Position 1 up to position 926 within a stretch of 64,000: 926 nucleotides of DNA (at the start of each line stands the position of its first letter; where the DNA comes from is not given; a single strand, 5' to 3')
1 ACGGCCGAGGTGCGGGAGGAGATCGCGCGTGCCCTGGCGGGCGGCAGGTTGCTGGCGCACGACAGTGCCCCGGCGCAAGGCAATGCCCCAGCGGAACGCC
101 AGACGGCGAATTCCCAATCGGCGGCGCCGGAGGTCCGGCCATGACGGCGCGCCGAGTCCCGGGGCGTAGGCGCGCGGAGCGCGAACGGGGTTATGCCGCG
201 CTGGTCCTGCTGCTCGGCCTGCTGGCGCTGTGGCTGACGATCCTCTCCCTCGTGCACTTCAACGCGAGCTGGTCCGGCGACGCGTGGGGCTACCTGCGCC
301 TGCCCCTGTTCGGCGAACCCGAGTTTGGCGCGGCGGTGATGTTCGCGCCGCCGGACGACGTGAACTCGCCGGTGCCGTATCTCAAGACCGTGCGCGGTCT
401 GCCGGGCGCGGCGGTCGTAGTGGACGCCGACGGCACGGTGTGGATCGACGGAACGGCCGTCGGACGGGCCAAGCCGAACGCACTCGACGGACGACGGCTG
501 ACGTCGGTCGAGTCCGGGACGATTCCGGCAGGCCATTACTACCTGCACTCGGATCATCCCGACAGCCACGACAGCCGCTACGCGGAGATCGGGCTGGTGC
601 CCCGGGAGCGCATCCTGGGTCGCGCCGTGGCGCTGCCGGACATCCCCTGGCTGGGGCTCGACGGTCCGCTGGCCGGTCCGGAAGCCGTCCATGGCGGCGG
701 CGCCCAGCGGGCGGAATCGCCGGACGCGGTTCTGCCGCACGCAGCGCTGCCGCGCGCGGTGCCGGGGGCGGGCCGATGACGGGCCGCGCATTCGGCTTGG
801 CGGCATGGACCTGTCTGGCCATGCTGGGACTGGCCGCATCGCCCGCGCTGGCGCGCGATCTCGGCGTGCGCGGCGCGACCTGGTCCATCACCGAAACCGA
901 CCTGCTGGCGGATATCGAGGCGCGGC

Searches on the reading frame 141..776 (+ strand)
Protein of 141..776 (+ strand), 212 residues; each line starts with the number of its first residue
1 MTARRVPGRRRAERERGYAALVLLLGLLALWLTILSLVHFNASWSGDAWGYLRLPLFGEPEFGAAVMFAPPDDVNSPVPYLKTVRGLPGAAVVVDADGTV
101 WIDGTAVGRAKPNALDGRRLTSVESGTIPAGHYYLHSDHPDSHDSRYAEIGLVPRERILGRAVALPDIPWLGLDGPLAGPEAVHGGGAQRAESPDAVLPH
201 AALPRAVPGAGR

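Call 81: find_encoding_contigs(protein=window:141-776:+, flank=10000, max_places=1)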
Protein window:141-776:+ (212 aa): 2 contigs read that carry it; 1 place shown.
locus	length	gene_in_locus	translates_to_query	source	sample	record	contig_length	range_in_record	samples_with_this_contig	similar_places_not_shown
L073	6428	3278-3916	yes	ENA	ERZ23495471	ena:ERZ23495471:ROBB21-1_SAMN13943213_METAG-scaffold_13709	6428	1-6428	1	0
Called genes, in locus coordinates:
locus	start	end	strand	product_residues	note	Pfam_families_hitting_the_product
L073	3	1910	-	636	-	?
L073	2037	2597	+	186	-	-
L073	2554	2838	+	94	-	-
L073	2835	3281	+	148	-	PF09677:TrbI_Ftype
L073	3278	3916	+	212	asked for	PF10502:Peptidase_S26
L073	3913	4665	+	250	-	PF12477:TraW_N (weak)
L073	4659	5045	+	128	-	PF00436:SSB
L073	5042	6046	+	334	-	PF06834:TraU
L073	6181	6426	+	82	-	?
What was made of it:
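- Tried and rejected: Extending the window to the left: the look-up returned only a 6.4-kb contig (call 81).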
